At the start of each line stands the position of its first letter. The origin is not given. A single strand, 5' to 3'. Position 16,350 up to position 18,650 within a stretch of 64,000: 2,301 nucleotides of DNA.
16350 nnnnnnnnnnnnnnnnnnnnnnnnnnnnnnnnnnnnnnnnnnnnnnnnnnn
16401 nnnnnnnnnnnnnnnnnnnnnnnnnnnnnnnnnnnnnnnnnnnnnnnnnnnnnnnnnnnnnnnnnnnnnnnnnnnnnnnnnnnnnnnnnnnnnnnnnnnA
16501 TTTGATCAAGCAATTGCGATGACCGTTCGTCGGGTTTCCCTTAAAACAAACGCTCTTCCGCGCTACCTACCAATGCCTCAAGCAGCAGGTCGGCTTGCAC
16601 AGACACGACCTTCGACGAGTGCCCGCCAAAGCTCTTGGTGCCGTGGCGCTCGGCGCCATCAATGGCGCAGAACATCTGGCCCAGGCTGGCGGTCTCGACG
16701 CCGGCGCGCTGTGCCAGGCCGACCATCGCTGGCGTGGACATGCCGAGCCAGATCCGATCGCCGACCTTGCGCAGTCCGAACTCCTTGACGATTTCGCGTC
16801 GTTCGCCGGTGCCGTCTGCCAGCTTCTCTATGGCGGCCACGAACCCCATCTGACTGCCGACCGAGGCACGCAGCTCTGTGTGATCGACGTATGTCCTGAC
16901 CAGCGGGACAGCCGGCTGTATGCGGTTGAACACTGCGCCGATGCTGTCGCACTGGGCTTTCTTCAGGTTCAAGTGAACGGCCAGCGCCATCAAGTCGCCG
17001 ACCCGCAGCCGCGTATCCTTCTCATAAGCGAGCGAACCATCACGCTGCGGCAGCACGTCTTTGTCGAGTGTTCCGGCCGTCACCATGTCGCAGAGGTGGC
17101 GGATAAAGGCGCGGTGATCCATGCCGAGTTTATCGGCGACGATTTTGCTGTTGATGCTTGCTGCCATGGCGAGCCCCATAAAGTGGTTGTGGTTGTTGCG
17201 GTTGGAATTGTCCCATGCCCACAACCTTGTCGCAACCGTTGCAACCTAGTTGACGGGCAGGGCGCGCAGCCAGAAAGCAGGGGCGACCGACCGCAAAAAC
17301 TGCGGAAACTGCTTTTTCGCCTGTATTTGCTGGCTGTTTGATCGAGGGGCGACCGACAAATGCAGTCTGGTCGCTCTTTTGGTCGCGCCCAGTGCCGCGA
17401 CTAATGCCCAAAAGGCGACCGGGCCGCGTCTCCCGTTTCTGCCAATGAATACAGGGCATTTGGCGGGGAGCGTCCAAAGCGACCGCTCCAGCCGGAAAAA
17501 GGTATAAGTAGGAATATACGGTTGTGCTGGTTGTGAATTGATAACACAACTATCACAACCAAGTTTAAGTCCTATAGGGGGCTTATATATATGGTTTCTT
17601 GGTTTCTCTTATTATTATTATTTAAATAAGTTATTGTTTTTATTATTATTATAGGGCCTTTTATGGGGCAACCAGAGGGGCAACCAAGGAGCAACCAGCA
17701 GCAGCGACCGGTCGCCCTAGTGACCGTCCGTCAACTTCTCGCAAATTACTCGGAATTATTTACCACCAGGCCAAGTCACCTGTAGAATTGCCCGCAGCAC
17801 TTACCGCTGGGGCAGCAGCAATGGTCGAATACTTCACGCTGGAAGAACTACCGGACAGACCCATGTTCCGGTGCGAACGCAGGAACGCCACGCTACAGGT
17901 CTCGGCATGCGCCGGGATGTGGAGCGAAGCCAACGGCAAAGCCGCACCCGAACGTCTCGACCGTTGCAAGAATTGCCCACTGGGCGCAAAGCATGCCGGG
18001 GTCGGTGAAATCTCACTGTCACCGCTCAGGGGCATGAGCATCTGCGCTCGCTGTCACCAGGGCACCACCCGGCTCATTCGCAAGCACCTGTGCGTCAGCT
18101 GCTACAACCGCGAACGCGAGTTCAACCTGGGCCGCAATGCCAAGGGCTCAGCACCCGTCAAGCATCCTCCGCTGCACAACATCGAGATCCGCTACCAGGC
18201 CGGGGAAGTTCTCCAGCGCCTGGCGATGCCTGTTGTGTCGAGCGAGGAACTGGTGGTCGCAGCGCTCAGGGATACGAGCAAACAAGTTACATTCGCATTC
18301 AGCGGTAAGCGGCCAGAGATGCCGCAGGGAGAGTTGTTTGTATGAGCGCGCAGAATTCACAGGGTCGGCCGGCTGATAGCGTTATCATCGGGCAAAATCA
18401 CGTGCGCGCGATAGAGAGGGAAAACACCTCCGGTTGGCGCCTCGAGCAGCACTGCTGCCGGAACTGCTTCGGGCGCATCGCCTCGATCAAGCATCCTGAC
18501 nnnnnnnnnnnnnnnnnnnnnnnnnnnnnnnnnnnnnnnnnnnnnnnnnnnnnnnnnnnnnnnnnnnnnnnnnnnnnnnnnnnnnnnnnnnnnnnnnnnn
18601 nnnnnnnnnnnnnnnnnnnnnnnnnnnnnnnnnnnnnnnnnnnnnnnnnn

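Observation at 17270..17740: Iteron-rich, extremely AT-rich island between the Rha-like gene and the first rightward gene: candidate origin or control hub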

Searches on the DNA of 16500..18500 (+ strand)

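Call 5: search_dna_similar(query=window:16500-18400:+, collection=phages, mode=distant)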
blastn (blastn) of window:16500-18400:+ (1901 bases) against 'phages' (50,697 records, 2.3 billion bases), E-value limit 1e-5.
Records with a match: 6; places in all: 6; records where one place covers at least 80% of the query: 0.
Best place of each record, by identity: 60-80% 6.
By first word of the organism name: Pseudomonas 3; Bordetella 2; Aeromonas 1.
By host as written in the record: Pseudomonas putida 2; Bordetella bronchiseptica 4715 2; Pseudomonas syringae 7C 1; Aeromonas hydrophila 1.
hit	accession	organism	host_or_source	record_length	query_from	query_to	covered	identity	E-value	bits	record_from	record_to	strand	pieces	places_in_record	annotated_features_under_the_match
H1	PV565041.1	Pseudomonas phage Jeremy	Pseudomonas putida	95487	1328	1846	27%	78.2%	5e-116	425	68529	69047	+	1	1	hypothetical protein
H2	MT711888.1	Pseudomonas phage Dolphis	Pseudomonas putida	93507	1328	1846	27%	77.4%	1e-110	407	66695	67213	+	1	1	hypothetical protein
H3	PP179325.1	Pseudomonas phage Touem01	Pseudomonas syringae 7C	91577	1359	1648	15%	68.6%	7e-19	102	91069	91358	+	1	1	hypothetical protein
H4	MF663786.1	Bordetella phage vB_BbrM_PHB04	Bordetella bronchiseptica 4715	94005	1475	1621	8%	70.1%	1e-8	68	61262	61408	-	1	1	hypothetical protein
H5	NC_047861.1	Bordetella phage vB_BbrM_PHB04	Bordetella bronchiseptica 4715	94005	1475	1621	8%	70.1%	1e-8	68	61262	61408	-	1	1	hypothetical protein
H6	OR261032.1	Aeromonas phage ST4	Aeromonas hydrophila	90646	1322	1440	6%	77.9%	1e-16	96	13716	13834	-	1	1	hypothetical protein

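Call 16: get_annotated_region(hit=H1, flank=6000)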
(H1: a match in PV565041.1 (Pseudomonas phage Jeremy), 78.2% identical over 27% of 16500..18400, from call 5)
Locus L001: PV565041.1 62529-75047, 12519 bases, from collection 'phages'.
description: Pseudomonas phage Jeremy, complete genome.
organism: Pseudomonas phage Jeremy (NCBI taxid 3418341)
taxonomy: Viruses
host: Pseudomonas putida; source: soil; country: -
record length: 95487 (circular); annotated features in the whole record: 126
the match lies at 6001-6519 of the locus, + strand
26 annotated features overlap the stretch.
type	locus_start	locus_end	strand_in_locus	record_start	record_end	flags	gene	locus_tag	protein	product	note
CDS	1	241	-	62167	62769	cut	-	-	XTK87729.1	hypothetical protein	-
CDS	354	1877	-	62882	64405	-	-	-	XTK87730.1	DNA methyltransferase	-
CDS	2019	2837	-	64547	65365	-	-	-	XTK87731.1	hypothetical protein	-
CDS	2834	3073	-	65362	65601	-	-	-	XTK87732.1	hypothetical protein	-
CDS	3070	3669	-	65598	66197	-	-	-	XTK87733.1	hypothetical protein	-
CDS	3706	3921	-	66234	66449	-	-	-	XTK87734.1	hypothetical protein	-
CDS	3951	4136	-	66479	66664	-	-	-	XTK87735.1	hypothetical protein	-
CDS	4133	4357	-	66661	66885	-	-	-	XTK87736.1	hypothetical protein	-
CDS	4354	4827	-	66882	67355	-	-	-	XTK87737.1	hypothetical protein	-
CDS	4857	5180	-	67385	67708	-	-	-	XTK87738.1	hypothetical protein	-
CDS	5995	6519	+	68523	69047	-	-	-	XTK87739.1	hypothetical protein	-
CDS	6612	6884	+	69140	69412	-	-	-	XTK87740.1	DNA repair helicase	-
CDS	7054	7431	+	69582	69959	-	-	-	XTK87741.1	hypothetical protein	-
CDS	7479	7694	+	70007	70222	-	-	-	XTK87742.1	hypothetical protein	-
CDS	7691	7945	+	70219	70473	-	-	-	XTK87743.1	DUF4884 domain-containing protein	-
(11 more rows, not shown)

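Call 20: get_annotated_region(hit=H3, flank=4000)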
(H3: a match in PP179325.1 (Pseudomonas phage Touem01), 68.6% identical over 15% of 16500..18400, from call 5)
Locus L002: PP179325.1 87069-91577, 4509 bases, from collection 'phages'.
description: Pseudomonas phage Touem01, complete genome.
organism: Pseudomonas phage Touem01 (NCBI taxid 3138548)
taxonomy: Viruses
host: Pseudomonas syringae 7C; source: apricot soil; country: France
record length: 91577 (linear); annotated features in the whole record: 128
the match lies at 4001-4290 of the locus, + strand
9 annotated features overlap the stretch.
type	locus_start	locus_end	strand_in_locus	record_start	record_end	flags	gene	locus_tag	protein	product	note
CDS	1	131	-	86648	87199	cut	-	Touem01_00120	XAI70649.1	hypothetical protein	-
CDS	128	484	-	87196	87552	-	-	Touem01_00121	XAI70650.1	hypothetical protein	-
CDS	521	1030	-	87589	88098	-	-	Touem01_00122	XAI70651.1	hypothetical protein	-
CDS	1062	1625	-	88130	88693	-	-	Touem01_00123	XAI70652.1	hypothetical protein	orf37 [Streptococcus phage 858]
CDS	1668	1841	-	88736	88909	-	-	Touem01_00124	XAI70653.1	hypothetical protein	-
CDS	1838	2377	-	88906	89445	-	-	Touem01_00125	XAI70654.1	hypothetical protein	-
CDS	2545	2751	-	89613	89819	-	-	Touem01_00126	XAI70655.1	hypothetical protein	-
CDS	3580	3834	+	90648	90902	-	-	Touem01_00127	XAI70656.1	hypothetical protein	-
CDS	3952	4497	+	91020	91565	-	-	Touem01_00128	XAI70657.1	hypothetical protein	-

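Call 21: get_annotated_region(hit=H4, flank=4000)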
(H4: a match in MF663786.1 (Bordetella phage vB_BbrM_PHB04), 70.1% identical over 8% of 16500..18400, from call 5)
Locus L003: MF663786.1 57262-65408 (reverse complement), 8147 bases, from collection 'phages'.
description: Bordetella phage vB_BbrM_PHB04, complete genome.
organism: Bordetella phage vB_BbrM_PHB04 (NCBI taxid 2029657)
taxonomy: Viruses; Duplodnaviria; Heunggongvirae; Uroviricota; Caudoviricetes; Phabquatrovirus; Phabquatrovirus PHB04
host: Bordetella bronchiseptica 4715; source: wastewater; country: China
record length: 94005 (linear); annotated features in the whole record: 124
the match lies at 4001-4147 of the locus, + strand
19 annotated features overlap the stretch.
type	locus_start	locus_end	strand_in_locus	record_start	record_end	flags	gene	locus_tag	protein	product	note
CDS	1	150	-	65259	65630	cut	-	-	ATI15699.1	hypothetical protein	-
CDS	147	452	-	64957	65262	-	-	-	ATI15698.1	hypothetical protein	-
CDS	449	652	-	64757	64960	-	-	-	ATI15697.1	hypothetical protein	-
CDS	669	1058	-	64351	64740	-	-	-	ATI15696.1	hypothetical protein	-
CDS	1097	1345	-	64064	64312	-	-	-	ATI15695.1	hypothetical protein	-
CDS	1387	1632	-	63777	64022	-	-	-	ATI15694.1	hypothetical protein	-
CDS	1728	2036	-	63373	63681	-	-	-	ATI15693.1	hypothetical protein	-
CDS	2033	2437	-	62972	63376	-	-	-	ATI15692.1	hypothetical protein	-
CDS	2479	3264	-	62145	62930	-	-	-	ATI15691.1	hypothetical protein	-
CDS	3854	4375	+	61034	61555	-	-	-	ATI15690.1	hypothetical protein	-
CDS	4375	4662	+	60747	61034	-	-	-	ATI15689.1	hypothetical protein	-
CDS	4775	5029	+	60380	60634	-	-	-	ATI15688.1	hypothetical protein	-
CDS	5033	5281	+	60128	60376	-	-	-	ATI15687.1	hypothetical protein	-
CDS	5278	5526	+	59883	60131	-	-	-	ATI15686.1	hypothetical protein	-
CDS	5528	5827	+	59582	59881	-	-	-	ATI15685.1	hypothetical protein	-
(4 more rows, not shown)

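Call 22: get_annotated_region(hit=H6, flank=4000)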
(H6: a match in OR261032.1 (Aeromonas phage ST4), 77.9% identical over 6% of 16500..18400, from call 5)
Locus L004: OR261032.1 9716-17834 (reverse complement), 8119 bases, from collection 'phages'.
description: Aeromonas phage ST4, complete genome.
organism: Aeromonas phage ST4 (NCBI taxid 3065692)
taxonomy: Viruses; Duplodnaviria; Heunggongvirae; Uroviricota; Caudoviricetes
host: Aeromonas hydrophila; source: underground sewage; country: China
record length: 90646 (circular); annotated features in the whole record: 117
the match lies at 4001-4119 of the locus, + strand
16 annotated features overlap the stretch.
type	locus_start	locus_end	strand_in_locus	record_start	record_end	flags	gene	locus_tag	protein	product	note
CDS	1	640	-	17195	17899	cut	-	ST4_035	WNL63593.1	PnuC-like nicotinamide mononucleotide transport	-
CDS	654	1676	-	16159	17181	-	-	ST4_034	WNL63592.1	nicotinamide-nucleotide adenylyltransferase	-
CDS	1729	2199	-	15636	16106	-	-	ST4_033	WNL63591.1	hypothetical protein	-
CDS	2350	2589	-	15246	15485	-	-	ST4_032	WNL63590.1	hypothetical protein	-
CDS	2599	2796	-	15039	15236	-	-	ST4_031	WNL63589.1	hypothetical protein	-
CDS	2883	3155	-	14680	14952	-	-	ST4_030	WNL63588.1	hypothetical protein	-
CDS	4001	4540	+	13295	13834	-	-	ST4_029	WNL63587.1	hypothetical protein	-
CDS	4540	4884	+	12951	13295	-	-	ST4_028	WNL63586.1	DNA repair helicase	-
CDS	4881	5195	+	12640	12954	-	-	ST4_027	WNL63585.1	chromosome segregation protein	-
CDS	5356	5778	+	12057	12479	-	-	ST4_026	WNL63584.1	hypothetical protein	-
CDS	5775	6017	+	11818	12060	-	-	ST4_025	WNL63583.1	hypothetical protein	-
CDS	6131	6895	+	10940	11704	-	-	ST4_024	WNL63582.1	hypothetical protein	-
CDS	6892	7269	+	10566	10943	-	-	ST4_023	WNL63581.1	hypothetical protein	-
CDS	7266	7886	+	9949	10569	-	-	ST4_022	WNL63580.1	DNA methyltransferase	-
CDS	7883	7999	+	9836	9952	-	-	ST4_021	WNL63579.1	hypothetical protein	-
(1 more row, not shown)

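Call 27: search_rna_families(source=window, start=16500, end=18500, threshold=evalue, max_evalue=1)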
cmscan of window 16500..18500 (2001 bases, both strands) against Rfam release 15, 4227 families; matches with E-value up to 1: 3.
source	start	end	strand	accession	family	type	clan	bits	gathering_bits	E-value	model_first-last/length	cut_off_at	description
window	16622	16656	+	RF01343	CRISPR-DR33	Gene; CRISPR;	-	19.4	39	0.7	1-37/37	no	CRISPR RNA direct repeat element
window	17447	17649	-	RF01675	CrcZ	Gene; sRNA;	-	13.9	95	0.57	1-398/398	no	Pseudomonas sRNA CrcZ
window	17518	17702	-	RF02763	IsrM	Gene; sRNA;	-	13.5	376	0.64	22-231/329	no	IsrM sRNA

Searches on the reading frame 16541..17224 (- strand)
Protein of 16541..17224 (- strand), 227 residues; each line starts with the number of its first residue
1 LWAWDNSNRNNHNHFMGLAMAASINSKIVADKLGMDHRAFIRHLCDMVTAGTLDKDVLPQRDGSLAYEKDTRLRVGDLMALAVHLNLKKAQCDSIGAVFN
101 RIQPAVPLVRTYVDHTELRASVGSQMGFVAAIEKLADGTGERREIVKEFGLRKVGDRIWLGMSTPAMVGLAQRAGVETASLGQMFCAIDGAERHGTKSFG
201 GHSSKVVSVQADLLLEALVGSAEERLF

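Call 7: search_protein_families(library=pfam, proteins=[window:16541-17224:-], max_evalue=0.01)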
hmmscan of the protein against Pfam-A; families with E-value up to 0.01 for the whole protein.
window:16541-17224:- (227 aa): 0 families

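Call 8: search_protein_families(library=phrogs, proteins=[window:16541-17224:-], max_evalue=0.001)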
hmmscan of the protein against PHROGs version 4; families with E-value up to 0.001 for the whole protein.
window:16541-17224:- (227 aa): 0 families

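Call 44: search_protein_families(library=pfam, proteins=[window:16541-17167:-], max_evalue=5)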
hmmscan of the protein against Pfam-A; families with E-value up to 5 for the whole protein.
window:16541-17167:- (208 aa): 0 families

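Call 76: search_protein_families(library=ncbifam, proteins=[window:16541-17167:-], max_evalue=0.01)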
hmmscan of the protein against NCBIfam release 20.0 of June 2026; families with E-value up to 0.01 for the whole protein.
window:16541-17167:- (208 aa): 0 families

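Call 91: search_solved_structures(query=window:16541-17167:-, max_evalue=1)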
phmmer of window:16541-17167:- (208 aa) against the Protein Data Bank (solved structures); distinct sequences matched with E-value up to 1: 0.
